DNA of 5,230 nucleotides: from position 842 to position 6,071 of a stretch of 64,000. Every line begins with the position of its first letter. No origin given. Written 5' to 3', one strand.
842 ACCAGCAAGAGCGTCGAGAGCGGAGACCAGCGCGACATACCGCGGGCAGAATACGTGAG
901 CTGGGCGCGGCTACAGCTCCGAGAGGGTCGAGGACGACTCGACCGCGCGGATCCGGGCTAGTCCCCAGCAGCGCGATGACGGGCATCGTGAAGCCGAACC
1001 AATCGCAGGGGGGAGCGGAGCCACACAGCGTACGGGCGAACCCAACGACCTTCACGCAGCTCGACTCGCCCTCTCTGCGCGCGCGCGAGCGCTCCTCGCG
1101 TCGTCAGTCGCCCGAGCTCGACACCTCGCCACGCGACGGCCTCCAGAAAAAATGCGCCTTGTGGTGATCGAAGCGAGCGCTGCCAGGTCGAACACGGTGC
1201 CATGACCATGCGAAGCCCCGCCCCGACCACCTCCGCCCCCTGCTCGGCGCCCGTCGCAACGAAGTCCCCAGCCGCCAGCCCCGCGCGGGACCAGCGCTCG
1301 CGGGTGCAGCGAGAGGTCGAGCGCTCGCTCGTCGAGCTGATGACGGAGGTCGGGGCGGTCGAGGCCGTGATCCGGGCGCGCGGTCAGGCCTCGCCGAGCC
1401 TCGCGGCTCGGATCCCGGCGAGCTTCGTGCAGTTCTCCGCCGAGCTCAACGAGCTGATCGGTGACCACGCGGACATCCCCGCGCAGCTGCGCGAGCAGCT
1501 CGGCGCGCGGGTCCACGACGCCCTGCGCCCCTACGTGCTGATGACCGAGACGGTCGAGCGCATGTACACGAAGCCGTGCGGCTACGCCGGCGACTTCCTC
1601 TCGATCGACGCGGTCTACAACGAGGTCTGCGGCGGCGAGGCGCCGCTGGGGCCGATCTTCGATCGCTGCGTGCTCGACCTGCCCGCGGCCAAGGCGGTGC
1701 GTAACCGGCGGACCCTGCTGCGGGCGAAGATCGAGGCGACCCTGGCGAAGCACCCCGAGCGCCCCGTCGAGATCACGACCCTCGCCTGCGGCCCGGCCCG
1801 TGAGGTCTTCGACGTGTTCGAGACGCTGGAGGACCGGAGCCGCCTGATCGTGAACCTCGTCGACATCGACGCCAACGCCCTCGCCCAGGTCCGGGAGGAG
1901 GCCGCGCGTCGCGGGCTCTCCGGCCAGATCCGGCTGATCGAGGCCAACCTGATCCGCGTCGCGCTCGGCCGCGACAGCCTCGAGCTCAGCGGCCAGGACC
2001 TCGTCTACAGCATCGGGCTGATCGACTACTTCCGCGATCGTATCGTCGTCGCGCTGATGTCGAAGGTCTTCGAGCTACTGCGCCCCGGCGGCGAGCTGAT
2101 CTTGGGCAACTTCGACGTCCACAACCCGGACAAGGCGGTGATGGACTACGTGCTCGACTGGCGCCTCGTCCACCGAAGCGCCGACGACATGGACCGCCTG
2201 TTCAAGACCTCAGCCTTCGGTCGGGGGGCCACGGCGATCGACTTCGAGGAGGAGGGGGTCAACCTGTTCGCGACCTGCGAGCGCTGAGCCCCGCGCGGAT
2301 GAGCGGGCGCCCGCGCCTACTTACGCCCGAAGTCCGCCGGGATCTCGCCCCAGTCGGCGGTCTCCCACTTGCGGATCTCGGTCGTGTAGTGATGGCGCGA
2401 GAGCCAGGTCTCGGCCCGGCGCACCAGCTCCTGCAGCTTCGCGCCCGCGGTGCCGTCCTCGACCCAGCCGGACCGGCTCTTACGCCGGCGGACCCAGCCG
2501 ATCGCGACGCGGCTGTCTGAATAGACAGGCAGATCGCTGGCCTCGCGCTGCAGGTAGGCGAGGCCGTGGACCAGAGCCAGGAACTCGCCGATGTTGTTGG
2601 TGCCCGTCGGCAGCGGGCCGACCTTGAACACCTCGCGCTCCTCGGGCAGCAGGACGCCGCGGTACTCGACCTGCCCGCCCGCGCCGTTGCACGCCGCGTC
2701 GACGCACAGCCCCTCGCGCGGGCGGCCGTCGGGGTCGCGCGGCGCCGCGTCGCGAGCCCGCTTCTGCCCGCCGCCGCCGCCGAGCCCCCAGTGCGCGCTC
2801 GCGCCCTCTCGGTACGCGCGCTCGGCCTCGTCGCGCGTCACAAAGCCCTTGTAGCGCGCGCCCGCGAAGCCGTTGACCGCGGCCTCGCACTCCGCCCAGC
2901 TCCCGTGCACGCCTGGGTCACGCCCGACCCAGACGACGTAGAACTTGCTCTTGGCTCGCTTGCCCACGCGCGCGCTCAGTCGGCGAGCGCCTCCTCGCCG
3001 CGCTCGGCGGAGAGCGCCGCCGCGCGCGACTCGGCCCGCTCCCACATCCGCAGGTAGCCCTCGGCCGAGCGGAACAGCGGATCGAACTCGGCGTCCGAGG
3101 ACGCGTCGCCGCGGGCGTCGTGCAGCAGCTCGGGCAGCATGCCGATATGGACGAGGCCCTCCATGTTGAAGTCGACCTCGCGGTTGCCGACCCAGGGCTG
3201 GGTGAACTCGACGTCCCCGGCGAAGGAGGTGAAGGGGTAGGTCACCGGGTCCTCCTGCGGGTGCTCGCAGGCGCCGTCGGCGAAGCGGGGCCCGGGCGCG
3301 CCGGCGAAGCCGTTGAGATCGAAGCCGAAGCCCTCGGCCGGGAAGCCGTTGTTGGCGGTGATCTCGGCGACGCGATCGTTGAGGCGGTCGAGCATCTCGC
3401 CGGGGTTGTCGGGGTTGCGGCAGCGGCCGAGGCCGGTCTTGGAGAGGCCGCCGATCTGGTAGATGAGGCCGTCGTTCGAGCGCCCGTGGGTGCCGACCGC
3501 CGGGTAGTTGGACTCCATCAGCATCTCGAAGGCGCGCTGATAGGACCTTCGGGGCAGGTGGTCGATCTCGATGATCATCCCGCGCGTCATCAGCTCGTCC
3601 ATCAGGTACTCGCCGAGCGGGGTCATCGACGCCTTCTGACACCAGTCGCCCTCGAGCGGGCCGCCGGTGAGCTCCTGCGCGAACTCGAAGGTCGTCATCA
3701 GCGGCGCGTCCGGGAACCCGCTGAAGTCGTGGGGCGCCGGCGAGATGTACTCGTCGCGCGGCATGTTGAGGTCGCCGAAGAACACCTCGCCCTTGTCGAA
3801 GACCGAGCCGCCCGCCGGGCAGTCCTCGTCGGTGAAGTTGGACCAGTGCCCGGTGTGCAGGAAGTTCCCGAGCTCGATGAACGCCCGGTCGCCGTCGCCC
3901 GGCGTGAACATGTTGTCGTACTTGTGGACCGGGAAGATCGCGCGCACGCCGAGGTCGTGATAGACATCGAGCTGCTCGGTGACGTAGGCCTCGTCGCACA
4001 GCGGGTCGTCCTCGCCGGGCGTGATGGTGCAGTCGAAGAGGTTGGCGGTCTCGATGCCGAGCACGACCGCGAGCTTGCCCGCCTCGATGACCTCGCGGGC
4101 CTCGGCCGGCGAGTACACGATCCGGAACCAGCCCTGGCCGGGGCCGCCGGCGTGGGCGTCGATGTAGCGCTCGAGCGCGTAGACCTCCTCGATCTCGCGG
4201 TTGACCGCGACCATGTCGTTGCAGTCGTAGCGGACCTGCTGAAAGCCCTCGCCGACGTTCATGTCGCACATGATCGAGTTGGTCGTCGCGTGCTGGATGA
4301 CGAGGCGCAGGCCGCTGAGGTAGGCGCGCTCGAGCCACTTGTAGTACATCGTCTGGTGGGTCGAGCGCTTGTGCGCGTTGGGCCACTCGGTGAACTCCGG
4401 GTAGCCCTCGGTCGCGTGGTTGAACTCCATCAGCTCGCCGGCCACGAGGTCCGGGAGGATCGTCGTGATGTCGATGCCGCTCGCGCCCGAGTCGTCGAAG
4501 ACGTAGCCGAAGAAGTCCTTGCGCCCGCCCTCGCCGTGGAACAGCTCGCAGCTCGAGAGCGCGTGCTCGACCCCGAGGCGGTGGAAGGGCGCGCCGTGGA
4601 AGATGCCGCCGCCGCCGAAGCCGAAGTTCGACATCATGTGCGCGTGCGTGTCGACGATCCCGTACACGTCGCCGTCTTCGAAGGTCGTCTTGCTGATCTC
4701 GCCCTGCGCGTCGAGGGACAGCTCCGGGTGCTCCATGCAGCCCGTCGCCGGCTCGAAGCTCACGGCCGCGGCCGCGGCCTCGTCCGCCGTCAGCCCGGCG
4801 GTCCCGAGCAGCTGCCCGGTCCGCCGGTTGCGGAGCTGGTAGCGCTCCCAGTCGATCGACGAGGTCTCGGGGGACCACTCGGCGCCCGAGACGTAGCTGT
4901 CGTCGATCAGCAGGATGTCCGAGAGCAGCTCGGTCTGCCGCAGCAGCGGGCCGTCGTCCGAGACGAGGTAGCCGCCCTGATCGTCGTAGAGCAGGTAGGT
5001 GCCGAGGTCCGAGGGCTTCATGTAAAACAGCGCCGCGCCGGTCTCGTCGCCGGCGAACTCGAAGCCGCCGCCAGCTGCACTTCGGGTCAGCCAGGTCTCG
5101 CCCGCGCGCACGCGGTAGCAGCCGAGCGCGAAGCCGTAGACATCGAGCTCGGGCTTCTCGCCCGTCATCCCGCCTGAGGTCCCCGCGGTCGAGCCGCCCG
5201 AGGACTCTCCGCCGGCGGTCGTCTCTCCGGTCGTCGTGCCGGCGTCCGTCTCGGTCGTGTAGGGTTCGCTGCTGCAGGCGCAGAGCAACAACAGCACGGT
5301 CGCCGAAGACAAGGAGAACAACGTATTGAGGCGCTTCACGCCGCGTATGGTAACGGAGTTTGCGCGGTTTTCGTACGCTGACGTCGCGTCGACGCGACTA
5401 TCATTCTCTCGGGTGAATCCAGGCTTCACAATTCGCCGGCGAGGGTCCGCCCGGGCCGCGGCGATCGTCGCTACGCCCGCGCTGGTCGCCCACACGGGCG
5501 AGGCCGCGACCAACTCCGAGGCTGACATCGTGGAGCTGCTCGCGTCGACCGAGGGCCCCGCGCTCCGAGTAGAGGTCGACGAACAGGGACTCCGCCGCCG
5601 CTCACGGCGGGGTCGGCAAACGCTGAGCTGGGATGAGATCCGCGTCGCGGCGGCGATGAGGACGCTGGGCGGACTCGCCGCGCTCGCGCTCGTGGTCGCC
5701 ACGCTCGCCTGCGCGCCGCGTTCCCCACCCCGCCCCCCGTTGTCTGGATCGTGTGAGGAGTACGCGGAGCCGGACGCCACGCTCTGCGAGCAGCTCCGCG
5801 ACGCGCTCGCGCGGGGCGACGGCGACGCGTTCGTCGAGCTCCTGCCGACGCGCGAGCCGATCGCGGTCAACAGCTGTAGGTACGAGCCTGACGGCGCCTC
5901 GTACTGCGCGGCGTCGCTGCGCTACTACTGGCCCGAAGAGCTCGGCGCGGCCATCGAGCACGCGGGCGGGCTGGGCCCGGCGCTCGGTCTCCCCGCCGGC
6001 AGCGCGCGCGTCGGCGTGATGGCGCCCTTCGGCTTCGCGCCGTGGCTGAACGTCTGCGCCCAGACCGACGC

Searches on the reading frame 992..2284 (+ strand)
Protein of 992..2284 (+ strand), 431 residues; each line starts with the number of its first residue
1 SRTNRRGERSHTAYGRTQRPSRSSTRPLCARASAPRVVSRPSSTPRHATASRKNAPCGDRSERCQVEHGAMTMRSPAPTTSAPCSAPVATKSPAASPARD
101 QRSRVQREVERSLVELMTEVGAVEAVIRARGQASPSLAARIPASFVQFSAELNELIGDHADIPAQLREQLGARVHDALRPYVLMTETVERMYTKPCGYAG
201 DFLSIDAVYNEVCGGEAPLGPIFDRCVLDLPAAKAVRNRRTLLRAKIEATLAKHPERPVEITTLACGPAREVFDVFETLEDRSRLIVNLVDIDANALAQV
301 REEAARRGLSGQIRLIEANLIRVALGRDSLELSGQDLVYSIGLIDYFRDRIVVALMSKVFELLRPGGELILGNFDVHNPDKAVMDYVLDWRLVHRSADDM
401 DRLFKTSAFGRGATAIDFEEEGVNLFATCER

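Call 33: search_protein_families(library=pfam, proteins=[window:992-2284:+], max_evalue=0.0001)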
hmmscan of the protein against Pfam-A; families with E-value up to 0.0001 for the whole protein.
window:992-2284:+ (431 aa): 4 families
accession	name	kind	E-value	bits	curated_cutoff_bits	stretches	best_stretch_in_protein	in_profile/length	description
PF12147.14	Methyltransf_20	-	3.1e-10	40.2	21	1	204-417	78-297/309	Putative methyltransferase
PF13649.12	Methyltransf_25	-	1.2e-06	29.5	27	1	264-367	4-97/97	Methyltransferase domain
PF08242.18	Methyltransf_12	-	2.3e-06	28.7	30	1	264-369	3-98/98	Methyltransferase domain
PF13847.12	Methyltransf_31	-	3.7e-06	27.1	27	1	264-376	10-114/145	Methyltransferase domain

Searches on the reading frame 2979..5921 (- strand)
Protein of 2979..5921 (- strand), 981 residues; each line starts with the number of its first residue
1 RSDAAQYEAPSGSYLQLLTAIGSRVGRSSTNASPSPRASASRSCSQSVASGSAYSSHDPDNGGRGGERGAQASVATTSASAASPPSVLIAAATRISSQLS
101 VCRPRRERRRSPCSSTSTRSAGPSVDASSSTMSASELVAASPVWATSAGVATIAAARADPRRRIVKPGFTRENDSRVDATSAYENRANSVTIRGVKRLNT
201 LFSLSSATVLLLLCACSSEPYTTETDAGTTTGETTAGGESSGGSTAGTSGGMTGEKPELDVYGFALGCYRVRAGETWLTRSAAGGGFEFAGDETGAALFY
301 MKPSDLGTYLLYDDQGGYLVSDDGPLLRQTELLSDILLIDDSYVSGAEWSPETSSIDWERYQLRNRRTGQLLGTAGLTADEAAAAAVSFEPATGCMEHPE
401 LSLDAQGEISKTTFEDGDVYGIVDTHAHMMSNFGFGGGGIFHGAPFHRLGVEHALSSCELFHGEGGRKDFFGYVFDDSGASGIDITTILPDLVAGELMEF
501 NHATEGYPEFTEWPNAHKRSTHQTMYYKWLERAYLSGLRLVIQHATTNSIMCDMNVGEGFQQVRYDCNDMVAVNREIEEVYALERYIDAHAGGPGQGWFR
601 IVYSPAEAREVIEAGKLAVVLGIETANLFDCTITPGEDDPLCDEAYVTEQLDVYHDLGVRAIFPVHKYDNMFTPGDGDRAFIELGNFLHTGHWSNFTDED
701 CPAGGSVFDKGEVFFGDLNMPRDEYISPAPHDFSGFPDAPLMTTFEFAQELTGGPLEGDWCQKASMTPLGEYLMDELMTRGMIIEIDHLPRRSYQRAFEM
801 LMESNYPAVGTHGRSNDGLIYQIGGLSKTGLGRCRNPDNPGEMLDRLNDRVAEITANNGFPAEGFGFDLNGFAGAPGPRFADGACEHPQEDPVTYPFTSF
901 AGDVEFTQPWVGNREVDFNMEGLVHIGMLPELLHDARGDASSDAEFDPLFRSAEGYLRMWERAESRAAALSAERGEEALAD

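Call 33: search_protein_families(library=pfam, proteins=[window:2979-5921:-], max_evalue=0.0001)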
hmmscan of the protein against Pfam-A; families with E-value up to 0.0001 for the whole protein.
window:2979-5921:- (981 aa): 1 family
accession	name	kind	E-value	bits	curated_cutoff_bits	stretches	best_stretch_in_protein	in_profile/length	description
PF01244.27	Peptidase_M19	-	2.2e-07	30.8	26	0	597-675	85-148/319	Membrane dipeptidase (Peptidase family M19)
